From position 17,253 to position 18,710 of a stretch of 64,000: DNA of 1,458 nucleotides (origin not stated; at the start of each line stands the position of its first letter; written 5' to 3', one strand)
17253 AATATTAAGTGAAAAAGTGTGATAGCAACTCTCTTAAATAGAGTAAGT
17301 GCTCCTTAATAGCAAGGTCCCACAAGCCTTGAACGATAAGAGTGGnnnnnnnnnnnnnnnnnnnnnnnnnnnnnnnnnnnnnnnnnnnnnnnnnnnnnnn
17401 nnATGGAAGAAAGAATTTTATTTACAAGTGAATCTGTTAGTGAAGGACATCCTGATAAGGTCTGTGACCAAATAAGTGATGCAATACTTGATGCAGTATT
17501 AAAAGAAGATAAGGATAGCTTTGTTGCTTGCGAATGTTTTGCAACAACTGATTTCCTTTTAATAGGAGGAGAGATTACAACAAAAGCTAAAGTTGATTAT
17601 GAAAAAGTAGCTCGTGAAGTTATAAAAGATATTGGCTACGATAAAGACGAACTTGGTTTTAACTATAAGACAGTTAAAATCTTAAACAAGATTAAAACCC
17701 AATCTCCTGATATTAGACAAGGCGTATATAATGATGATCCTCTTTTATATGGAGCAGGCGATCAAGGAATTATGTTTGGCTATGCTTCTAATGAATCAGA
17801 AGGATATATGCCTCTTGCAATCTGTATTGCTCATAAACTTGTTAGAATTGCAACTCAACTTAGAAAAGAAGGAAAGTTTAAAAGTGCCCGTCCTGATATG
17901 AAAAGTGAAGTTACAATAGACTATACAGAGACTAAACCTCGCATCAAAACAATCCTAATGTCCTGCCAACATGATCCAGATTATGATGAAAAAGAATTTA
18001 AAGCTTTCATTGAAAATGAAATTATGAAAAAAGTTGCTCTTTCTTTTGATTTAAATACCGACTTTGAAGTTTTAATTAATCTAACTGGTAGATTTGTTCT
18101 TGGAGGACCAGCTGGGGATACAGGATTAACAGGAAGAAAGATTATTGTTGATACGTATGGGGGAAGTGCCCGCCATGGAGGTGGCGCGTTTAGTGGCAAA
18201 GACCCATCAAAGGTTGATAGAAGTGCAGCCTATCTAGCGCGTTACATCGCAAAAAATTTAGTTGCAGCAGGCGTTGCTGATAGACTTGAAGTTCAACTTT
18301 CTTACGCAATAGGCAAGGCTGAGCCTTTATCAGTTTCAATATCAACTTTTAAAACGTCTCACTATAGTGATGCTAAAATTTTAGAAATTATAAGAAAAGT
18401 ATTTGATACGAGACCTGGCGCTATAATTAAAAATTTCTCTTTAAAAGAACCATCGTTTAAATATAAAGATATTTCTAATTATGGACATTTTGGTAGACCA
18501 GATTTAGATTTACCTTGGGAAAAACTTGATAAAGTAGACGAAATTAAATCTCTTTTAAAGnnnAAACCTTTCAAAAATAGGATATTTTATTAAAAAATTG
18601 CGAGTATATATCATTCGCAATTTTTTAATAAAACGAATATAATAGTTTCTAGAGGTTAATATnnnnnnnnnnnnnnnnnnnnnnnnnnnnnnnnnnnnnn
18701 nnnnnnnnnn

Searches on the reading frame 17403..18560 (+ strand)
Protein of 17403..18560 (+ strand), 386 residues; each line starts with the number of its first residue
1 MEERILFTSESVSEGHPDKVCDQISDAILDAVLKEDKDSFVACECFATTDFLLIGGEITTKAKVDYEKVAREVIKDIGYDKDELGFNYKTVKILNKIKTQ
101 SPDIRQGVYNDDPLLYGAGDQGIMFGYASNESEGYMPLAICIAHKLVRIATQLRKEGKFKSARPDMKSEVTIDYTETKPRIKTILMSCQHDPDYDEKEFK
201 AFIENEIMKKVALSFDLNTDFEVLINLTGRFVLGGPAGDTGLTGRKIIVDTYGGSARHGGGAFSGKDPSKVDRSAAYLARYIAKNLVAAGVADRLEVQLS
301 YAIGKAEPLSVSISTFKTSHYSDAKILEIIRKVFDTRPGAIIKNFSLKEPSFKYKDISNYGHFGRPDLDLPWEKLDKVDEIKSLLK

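Call 9: find_related_loci(query=window:17403-18560:+, collection=genome_contigs, flank=2500)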
Query window:17403-18560:+ (386 aa) in genome_contigs; peptide patterns used: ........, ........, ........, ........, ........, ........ (x = any residue, [..] = any of these).
600 stretches matched a pattern (row limit reached: there are more); 600 encode a relative of the query (tblastn E <= 1e-3); the best 80 are kept; 80 distinct loci.
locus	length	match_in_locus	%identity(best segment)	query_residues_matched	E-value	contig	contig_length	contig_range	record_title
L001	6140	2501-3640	66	1-386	5e-166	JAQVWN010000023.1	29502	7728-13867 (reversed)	MAG: Thomasclavelia sp. isolate STF2_103 NODE_3462_length_29502_cov_7.881838_Sandtown_F2, whole genome shotgun sequence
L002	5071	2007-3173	56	6-386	1e-138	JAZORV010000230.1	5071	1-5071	MAG: Acutalibacteraceae bacterium isolate T1900045550_YK20190244.MAGScoT_cleanbin_000040 SGB_7873_k141_1696164, whole ge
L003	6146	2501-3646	54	1-383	2e-136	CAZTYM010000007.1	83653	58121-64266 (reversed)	MAG TPA_asm: uncultured Thiotrichales bacterium isolate SRP135972_co1_45 genome assembly, contig: NODE_93_length_83653_c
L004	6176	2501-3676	56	4-385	1e-135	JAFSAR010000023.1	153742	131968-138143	MAG: Clostridia bacterium isolate RGIG2970 Goat_Rectum-1__c800418, whole genome shotgun sequence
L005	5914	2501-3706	54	1-385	3e-135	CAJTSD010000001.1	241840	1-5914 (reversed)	MAG TPA_asm: uncultured Lachnospiraceae bacterium isolate MGBC110218 genome assembly, contig: MGBC110218.1, whole genome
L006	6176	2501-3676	52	3-385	3e-134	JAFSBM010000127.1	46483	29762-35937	MAG: Ruminococcus sp. isolate RGIG2991 Goat_Rectum-3__c411333, whole genome shotgun sequence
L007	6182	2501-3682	54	3-385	1e-133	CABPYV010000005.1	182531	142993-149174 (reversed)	MAG TPA_asm: uncultured Coprococcus sp. isolate MGYG-HGUT-00364 genome assembly, contig: GUT_GENOME007858_5, whole genom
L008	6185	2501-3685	55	1-385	8e-134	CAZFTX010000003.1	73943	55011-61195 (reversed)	MAG TPA_asm: uncultured Candidatus Saccharibacteria bacterium isolate SRP342105_co1_257 genome assembly, contig: NODE_42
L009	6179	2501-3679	55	1-385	8e-134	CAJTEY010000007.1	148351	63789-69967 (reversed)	Lachnospiraceae bacterium isolate B79_4_CH_BP genome assembly, contig: MGBC000131.7, whole genome shotgun sequence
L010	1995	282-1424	55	1-382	7e-143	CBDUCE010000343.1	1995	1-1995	MAG TPA_asm: uncultured Gammaproteobacteria bacterium isolate ERR2431956_metabat2_40 genome assembly, contig: ERZ2388014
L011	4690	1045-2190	55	1-383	2e-133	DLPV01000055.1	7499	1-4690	MAG TPA_asm: Gammaproteobacteria bacterium UBA7449 UBA7449_contig_63565, whole genome shotgun sequence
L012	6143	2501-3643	54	1-382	2e-132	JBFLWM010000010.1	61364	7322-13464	MAG: Pseudomonadota bacterium isolate MAG032 MAG032_10, whole genome shotgun sequence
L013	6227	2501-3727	53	1-385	6e-132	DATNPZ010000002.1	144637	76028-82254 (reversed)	MAG TPA_asm: Drouetiella sp. isolate SMAG_U16494 k141_61803, whole genome shotgun sequence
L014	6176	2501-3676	54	1-383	4e-132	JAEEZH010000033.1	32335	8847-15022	MAG: Lachnospiraceae bacterium isolate Tb.RUG.8 k141_2454316_flag=1_multi=12.0000_len=32335, whole genome shotgun sequen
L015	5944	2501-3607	55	6-377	3e-131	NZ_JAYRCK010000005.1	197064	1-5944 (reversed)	Scandinavium sp. SGZ-S8 Scaffold5, whole genome shotgun sequence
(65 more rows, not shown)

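Call 11: find_homologous_proteins(query=window:17403-18560:+, max_evalue=1e-100)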
Query window:17403-18560:+ (386 aa): 7974 proteins with E <= 1e-100 among 8000 candidates; the best 120 are listed.
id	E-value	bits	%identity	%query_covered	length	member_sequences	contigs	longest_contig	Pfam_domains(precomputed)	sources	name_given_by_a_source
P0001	3.8e-253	857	99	100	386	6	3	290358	PF00438.26,PF02772.22,PF02773.22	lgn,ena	-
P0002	2.8e-251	851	98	100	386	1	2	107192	PF00438.26,PF02772.22,PF02773.22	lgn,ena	-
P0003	5.5e-251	850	98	100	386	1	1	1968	PF00438.26,PF02772.22,PF02773.22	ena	-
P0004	9.2e-251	849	98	100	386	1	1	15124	PF00438.26,PF02772.22,PF02773.22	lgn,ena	-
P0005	1.5e-250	849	98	100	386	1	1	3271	PF00438.26,PF02772.22,PF02773.22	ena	-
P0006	2.3e-250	848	98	100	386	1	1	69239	PF00438.26,PF02772.22,PF02773.22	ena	-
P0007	3.2e-250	848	98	100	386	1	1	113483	PF00438.26,PF02772.22,PF02773.22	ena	-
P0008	2.9e-239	812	93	100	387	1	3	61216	PF00438.26,PF02772.22,PF02773.22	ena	-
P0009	1.9e-236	802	92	100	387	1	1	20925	PF00438.26,PF02772.22,PF02773.22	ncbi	-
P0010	5.8e-236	801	92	100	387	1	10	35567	PF00438.26,PF02772.22,PF02773.22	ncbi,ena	-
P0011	6.4e-236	801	92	100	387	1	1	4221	PF00438.26,PF02772.22,PF02773.22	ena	-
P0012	2.1e-235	799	92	100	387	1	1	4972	PF00438.26,PF02772.22,PF02773.22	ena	-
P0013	3.2e-235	798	92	100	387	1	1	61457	PF00438.26,PF02772.22,PF02773.22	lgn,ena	-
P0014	1.1e-234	797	91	100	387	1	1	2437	PF00438.26,PF02772.22,PF02773.22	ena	-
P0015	1.3e-233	793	90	100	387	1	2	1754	PF00438.26,PF02772.22,PF02773.22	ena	-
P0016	1.4e-233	793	90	100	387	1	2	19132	PF00438.26,PF02772.22,PF02773.22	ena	-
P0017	1.8e-233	793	90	100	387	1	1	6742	PF00438.26,PF02772.22,PF02773.22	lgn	-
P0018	1.9e-233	792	90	100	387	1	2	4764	PF00438.26,PF02772.22,PF02773.22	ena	-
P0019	2.1e-233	792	90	100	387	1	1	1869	PF00438.26,PF02772.22,PF02773.22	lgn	-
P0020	2.2e-233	792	90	100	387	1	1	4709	PF00438.26,PF02772.22,PF02773.22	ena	-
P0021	2.5e-233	792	90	100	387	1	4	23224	PF00438.26,PF02772.22,PF02773.22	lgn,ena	-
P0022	3.3e-233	792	90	100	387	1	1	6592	PF00438.26,PF02772.22,PF02773.22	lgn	-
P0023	3.6e-233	792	90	100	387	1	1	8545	PF00438.26,PF02772.22,PF02773.22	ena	-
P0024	4.3e-233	791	90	100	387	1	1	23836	PF00438.26,PF02772.22,PF02773.22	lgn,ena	-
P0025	4.7e-233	791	90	100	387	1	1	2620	PF00438.26,PF02772.22,PF02773.22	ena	-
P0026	5.0e-233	791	90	100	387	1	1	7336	PF00438.26,PF02772.22,PF02773.22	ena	-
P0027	5.2e-233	791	90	100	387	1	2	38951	PF00438.26,PF02772.22,PF02773.22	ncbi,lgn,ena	-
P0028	5.5e-233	791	90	100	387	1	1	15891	PF00438.26,PF02772.22,PF02773.22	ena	-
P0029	5.9e-233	791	90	100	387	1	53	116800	PF00438.26,PF02772.22,PF02773.22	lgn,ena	-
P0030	6.4e-233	791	90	100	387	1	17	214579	PF00438.26,PF02772.22,PF02773.22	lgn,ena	-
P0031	7.1e-233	791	90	100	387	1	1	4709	PF00438.26,PF02772.22,PF02773.22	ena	-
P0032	8.3e-233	790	90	100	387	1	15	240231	PF00438.26,PF02772.22,PF02773.22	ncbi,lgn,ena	-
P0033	8.4e-233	790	90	100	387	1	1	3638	PF00438.26,PF02772.22,PF02773.22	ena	-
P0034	9.1e-233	790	90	100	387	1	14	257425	PF00438.26,PF02772.22,PF02773.22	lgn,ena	-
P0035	1.0e-232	790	90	100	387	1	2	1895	PF00438.26,PF02772.22,PF02773.22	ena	-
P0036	1.1e-232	790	90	100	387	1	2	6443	PF00438.26,PF02772.22,PF02773.22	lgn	-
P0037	1.1e-232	790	90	100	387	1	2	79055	PF00438.26,PF02772.22,PF02773.22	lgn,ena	-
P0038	1.2e-232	790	90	100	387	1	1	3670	PF00438.26,PF02772.22,PF02773.22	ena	-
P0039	1.3e-232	790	90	100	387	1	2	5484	PF00438.26,PF02772.22,PF02773.22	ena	-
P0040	1.4e-232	790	90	100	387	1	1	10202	PF00438.26,PF02772.22,PF02773.22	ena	-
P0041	1.5e-232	789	90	100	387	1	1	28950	PF00438.26,PF02772.22,PF02773.22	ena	-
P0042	1.6e-232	789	90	100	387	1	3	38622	PF00438.26,PF02772.22,PF02773.22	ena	-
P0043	1.8e-232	789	90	100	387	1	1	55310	PF00438.26,PF02772.22,PF02773.22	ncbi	-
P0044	2.0e-232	789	90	100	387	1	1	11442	PF00438.26,PF02772.22,PF02773.22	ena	-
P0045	2.0e-232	789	90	100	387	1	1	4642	PF00438.26,PF02772.22,PF02773.22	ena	-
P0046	2.2e-232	789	90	100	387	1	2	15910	PF00438.26,PF02772.22,PF02773.22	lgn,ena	-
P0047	2.2e-232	789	90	100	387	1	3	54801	PF00438.26,PF02772.22,PF02773.22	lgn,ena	-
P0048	2.2e-232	789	90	100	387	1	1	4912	PF00438.26,PF02772.22,PF02773.22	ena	-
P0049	2.3e-232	789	90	100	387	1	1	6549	PF00438.26,PF02772.22,PF02773.22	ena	-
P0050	2.4e-232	789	90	100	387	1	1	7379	PF00438.26,PF02772.22,PF02773.22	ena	-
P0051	2.4e-232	789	90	100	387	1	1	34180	PF00438.26,PF02772.22,PF02773.22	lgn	-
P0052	2.4e-232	789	90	100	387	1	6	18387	PF00438.26,PF02772.22,PF02773.22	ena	-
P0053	2.5e-232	789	90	100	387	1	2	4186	PF00438.26,PF02772.22,PF02773.22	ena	-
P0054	2.7e-232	789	90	100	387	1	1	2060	PF00438.26,PF02772.22,PF02773.22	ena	-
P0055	2.7e-232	789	90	100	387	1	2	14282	PF00438.26,PF02772.22,PF02773.22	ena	-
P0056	3.0e-232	788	90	100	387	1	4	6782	PF00438.26,PF02772.22,PF02773.22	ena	-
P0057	3.1e-232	788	90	100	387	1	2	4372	PF00438.26,PF02772.22,PF02773.22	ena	-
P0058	3.2e-232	788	89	100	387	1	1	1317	PF00438.26,PF02772.22,PF02773.22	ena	-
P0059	3.3e-232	788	90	100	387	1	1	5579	PF00438.26,PF02772.22,PF02773.22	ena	-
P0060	3.5e-232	788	90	100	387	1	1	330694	PF00438.26,PF02772.22,PF02773.22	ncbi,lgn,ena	-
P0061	3.9e-232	788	90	100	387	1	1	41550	PF00438.26,PF02772.22,PF02773.22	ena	-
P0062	4.9e-232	788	89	100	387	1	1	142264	PF00438.26,PF02772.22,PF02773.22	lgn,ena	-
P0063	5.5e-232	788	90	100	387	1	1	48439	PF00438.26,PF02772.22,PF02773.22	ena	-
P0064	6.6e-232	787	90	100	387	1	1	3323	PF00438.26,PF02772.22,PF02773.22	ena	-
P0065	6.9e-232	787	90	100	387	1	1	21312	PF00438.26,PF02772.22,PF02773.22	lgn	-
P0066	7.0e-232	787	90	100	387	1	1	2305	PF00438.26,PF02772.22,PF02773.22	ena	-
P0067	8.3e-232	787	90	100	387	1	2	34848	PF00438.26,PF02772.22,PF02773.22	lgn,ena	-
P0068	8.9e-232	787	89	100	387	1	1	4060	PF00438.26,PF02772.22,PF02773.22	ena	-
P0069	9.2e-232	787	90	100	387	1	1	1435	PF00438.26,PF02772.22,PF02773.22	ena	-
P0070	1.1e-231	787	89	100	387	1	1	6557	PF00438.26,PF02772.22,PF02773.22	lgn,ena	-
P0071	1.4e-231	786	89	100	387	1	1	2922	PF00438.26,PF02772.22,PF02773.22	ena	-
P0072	1.5e-231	786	89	100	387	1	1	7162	PF00438.26,PF02772.22,PF02773.22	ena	-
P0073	1.5e-231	786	90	100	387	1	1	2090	PF00438.26,PF02772.22,PF02773.22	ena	-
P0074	1.5e-231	786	90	100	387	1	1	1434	PF00438.26,PF02772.22,PF02773.22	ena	-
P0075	7.1e-231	784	90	100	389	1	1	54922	PF00438.26,PF02772.22,PF02773.22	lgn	-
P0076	1.0e-229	780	89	100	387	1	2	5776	PF00438.26,PF02772.22,PF02773.22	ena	-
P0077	1.8e-229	779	90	100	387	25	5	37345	PF00438.26,PF02772.22,PF02773.22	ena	-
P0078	1.9e-228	776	90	98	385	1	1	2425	PF00438.26,PF02772.22,PF02773.22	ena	-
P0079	1.7e-221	753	87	100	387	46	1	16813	PF00438.26,PF02772.22,PF02773.22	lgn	-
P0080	1.2e-220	750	87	100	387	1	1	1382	PF00438.26,PF02772.22,PF02773.22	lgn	-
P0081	1.7e-220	750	86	100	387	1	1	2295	PF00438.26,PF02772.22,PF02773.22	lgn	-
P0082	2.8e-220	749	87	100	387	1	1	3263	PF00438.26,PF02772.22,PF02773.22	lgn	-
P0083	4.0e-220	749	86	100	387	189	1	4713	PF00438.26,PF02772.22,PF02773.22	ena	-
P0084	7.2e-217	738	84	100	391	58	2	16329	PF00438.26,PF02772.22,PF02773.22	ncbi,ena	-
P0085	5.9e-216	735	85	100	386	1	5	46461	PF00438.26,PF02772.22,PF02773.22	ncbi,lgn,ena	-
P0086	2.0e-215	733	85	100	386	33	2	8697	PF00438.26,PF02772.22,PF02773.22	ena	-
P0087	2.4e-215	733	84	100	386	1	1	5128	PF00438.26,PF02772.22,PF02773.22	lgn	-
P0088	2.7e-215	733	84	100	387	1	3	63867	PF00438.26,PF02772.22,PF02773.22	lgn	-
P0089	1.1e-214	731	85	100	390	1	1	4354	PF00438.26,PF02772.22,PF02773.22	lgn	-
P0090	1.1e-214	731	84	100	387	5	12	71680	PF00438.26,PF02772.22,PF02773.22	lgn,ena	-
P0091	2.1e-214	730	84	100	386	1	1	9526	PF00438.26,PF02772.22,PF02773.22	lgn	-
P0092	4.8e-214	729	84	100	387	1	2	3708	PF00438.26,PF02772.22,PF02773.22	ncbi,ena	-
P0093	4.9e-214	729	83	100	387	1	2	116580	PF00438.26,PF02772.22,PF02773.22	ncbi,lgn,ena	-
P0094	1.3e-213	727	84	100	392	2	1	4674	PF00438.26,PF02772.22,PF02773.22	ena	-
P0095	1.5e-212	724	83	100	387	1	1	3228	PF00438.26,PF02772.22,PF02773.22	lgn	-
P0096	1.5e-212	724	84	100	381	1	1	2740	PF00438.26,PF02772.22,PF02773.22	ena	-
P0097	1.7e-212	723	83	100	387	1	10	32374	PF00438.26,PF02772.22,PF02773.22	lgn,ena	-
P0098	2.0e-212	723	83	100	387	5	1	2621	PF00438.26,PF02772.22,PF02773.22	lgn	-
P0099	1.6e-211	720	83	100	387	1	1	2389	PF00438.26,PF02772.22,PF02773.22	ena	-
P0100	2.5e-210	716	83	100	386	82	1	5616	PF00438.26,PF02772.22,PF02773.22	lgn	-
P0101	4.9e-209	712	81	100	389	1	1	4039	PF00438.26,PF02772.22,PF02773.22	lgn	-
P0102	9.3e-209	711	82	100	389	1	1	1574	PF00438.26,PF02772.22,PF02773.22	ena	-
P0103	3.2e-207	706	81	100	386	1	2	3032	PF00438.26,PF02772.22,PF02773.22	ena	-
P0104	8.0e-205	698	80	99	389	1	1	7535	PF00438.26,PF02772.22,PF02773.22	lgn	-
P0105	3.8e-204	696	81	100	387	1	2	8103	PF00438.26,PF02772.22,PF02773.22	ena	-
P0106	5.3e-201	686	79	100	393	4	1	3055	PF00438.26,PF02772.22,PF02773.22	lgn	-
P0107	8.0e-201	685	80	100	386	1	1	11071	PF00438.26,PF02772.22,PF02773.22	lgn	-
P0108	9.6e-201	685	79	99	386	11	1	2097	PF00438.26,PF02772.22,PF02773.22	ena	-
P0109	1.0e-200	685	78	100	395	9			PF00438.26,PF02772.22,PF02773.22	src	-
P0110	1.6e-200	684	78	100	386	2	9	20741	PF00438.26,PF02772.22,PF02773.22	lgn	-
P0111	1.9e-200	684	78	100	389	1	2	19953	PF00438.26,PF02772.22,PF02773.22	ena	-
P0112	2.0e-199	680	79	100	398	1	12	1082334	PF00438.26,PF02772.22,PF02773.22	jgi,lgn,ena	jgi:S-adenosylmethionine synthetase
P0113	3.2e-199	680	79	99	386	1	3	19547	PF00438.26,PF02772.22,PF02773.22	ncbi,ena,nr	ncbi:MAG: methionine adenosyltransferase [Bacilli bacterium]|nr:methionine adenosyltransferase [Baci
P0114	1.2e-198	678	79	99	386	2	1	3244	PF00438.26,PF02772.22,PF02773.22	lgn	-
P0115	5.3e-198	676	79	99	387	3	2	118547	PF00438.26,PF02772.22,PF02773.22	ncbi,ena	-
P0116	9.7e-198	675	76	100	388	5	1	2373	PF00438.26,PF02772.22,PF02773.22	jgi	jgi:S-adenosylmethionine synthetase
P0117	2.7e-197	673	77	100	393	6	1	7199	PF00438.26,PF02772.22,PF02773.22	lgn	-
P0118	3.8e-197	673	77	99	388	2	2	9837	PF00438.26,PF02772.22,PF02773.22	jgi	jgi:S-adenosylmethionine synthetase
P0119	4.0e-197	673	78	100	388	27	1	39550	PF00438.26,PF02772.22,PF02773.22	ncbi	-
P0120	7.7e-197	672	77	99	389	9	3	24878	PF00438.26,PF02772.22,PF02773.22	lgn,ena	-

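Call 13: find_encoding_contigs(protein=P0010, flank=1500, max_places=3)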
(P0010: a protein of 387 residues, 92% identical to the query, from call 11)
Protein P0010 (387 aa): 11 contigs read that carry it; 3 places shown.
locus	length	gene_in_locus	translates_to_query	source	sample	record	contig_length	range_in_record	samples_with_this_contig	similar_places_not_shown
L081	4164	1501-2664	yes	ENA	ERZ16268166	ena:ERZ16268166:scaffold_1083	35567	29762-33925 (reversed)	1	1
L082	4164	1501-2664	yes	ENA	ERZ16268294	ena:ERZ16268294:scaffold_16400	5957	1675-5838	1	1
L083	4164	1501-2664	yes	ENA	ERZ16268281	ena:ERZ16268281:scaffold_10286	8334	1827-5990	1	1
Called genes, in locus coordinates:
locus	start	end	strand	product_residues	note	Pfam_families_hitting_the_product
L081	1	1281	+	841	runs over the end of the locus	PF01055:Glyco_hydro_31_2nd, PF07691:PA14, PF21365:Glyco_hydro_31_3rd, PF17137:DUF5110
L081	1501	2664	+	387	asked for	PF00438:S-AdoMet_synt_N, PF02772:S-AdoMet_synt_M, PF02773:S-AdoMet_synt_C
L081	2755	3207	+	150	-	PF00383:dCMP_cyt_deam_1, PF14437:MafB19-deam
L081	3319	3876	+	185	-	PF02482:Ribosomal_S30AE, PF16321:Ribosom_S30AE_C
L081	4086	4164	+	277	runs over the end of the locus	PF05116:S6PP (faint), PF08282:Hydrolase_3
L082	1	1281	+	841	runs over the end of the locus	PF01055:Glyco_hydro_31_2nd, PF07691:PA14, PF21365:Glyco_hydro_31_3rd, PF17137:DUF5110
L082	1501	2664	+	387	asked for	PF00438:S-AdoMet_synt_N, PF02772:S-AdoMet_synt_M, PF02773:S-AdoMet_synt_C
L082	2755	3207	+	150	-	PF00383:dCMP_cyt_deam_1, PF14437:MafB19-deam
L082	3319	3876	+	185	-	PF02482:Ribosomal_S30AE, PF16321:Ribosom_S30AE_C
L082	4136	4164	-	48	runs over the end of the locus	?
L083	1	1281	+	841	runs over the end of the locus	PF01055:Glyco_hydro_31_2nd, PF07691:PA14, PF21365:Glyco_hydro_31_3rd, PF17137:DUF5110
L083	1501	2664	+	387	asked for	PF00438:S-AdoMet_synt_N, PF02772:S-AdoMet_synt_M, PF02773:S-AdoMet_synt_C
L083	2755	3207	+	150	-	PF00383:dCMP_cyt_deam_1, PF14437:MafB19-deam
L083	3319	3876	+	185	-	PF02482:Ribosomal_S30AE, PF16321:Ribosom_S30AE_C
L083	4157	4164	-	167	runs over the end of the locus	PF01609:DDE_Tnp_1 (weak)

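Call 14: find_encoding_contigs(protein=P0084, flank=1500, max_places=3)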
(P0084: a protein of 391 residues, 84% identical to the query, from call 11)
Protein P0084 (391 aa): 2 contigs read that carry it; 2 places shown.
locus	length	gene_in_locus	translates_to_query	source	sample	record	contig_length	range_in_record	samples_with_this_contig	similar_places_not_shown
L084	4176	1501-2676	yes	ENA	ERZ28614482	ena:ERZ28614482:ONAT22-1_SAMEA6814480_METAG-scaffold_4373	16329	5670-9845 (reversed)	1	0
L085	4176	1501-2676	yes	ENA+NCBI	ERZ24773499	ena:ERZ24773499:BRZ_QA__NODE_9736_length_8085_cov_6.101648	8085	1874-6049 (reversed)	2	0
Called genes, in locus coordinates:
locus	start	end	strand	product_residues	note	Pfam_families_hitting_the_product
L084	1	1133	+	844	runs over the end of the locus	PF01055:Glyco_hydro_31_2nd, PF07691:PA14 (weak), PF21365:Glyco_hydro_31_3rd (weak), PF17137:DUF5110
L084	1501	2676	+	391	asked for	PF00438:S-AdoMet_synt_N, PF02772:S-AdoMet_synt_M, PF02773:S-AdoMet_synt_C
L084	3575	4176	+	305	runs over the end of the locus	PF00005:ABC_tran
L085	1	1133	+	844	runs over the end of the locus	PF01055:Glyco_hydro_31_2nd, PF07691:PA14 (weak), PF21365:Glyco_hydro_31_3rd (weak), PF17137:DUF5110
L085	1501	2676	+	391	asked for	PF00438:S-AdoMet_synt_N, PF02772:S-AdoMet_synt_M, PF02773:S-AdoMet_synt_C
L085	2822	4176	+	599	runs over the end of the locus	PF00005:ABC_tran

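Call 15: find_encoding_contigs(protein=P0113, flank=1500, max_places=3)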
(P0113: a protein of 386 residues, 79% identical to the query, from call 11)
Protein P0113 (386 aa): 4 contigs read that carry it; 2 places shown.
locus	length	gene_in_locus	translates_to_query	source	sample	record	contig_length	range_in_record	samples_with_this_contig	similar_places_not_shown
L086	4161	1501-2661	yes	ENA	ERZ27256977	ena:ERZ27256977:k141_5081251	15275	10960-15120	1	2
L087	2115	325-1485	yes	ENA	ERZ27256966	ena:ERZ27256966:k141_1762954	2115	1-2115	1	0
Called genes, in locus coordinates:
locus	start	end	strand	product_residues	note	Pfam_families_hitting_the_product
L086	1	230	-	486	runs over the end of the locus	PF03448:MgtE_N, PF00571:CBS, PF01769:MgtE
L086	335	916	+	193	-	PF06130:PTAC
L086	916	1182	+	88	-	PF12637:TSCPD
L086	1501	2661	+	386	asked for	PF00438:S-AdoMet_synt_N, PF02772:S-AdoMet_synt_M, PF02773:S-AdoMet_synt_C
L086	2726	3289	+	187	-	PF02482:Ribosomal_S30AE, PF16321:Ribosom_S30AE_C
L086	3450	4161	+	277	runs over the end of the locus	PF08282:Hydrolase_3, PF05116:S6PP, PF02358:Trehalose_PPase (weak)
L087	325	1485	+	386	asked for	PF00438:S-AdoMet_synt_N, PF02772:S-AdoMet_synt_M, PF02773:S-AdoMet_synt_C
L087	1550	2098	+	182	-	PF02482:Ribosomal_S30AE, PF16321:Ribosom_S30AE_C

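Call 19: find_encoding_contigs(protein=P0112, flank=1500, max_places=3)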
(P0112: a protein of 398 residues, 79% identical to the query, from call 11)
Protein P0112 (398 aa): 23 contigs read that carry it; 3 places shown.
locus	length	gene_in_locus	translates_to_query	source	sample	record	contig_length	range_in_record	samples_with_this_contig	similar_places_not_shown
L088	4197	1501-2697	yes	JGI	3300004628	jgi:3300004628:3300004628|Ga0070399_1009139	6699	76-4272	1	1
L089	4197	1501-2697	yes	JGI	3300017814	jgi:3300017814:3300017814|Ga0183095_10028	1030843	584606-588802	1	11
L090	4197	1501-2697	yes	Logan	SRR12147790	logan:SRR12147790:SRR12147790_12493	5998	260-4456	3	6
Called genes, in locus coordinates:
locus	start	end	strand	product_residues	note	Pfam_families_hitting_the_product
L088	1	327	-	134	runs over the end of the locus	?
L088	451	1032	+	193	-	PF06130:PTAC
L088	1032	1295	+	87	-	PF12637:TSCPD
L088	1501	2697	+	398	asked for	PF00438:S-AdoMet_synt_N, PF02772:S-AdoMet_synt_M, PF02773:S-AdoMet_synt_C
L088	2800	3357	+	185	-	PF02482:Ribosomal_S30AE, PF16321:Ribosom_S30AE_C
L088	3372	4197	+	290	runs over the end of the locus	PF00702:Hydrolase (faint), PF02358:Trehalose_PPase (faint), PF08282:Hydrolase_3, PF05116:S6PP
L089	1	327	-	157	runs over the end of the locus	PF00903:Glyoxalase (weak), PF12681:Glyoxalase_2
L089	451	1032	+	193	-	PF06130:PTAC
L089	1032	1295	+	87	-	PF12637:TSCPD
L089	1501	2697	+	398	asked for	PF00438:S-AdoMet_synt_N, PF02772:S-AdoMet_synt_M, PF02773:S-AdoMet_synt_C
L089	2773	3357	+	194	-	PF02482:Ribosomal_S30AE, PF16321:Ribosom_S30AE_C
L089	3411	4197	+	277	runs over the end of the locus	PF00702:Hydrolase (faint), PF02358:Trehalose_PPase (faint), PF08282:Hydrolase_3, PF05116:S6PP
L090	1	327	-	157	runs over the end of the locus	PF00903:Glyoxalase (weak), PF12681:Glyoxalase_2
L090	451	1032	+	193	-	PF06130:PTAC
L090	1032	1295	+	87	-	PF12637:TSCPD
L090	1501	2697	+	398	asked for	PF00438:S-AdoMet_synt_N, PF02772:S-AdoMet_synt_M, PF02773:S-AdoMet_synt_C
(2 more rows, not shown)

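Call 20: find_encoding_contigs(protein=P0119, flank=1500, max_places=2)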
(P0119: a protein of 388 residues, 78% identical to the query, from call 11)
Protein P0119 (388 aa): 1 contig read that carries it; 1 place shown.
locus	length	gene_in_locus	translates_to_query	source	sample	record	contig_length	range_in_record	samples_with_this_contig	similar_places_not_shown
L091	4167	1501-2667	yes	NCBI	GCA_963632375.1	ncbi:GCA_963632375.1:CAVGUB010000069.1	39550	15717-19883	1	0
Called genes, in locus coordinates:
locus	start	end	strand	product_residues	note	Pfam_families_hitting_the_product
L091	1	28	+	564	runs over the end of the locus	PF01432:Peptidase_M3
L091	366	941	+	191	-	PF06130:PTAC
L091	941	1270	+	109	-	PF12637:TSCPD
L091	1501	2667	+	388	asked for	PF00438:S-AdoMet_synt_N, PF02772:S-AdoMet_synt_M, PF02773:S-AdoMet_synt_C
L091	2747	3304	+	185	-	PF02482:Ribosomal_S30AE, PF16321:Ribosom_S30AE_C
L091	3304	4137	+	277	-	PF00702:Hydrolase (faint), PF02358:Trehalose_PPase (faint), PF05116:S6PP (faint), PF08282:Hydrolase_3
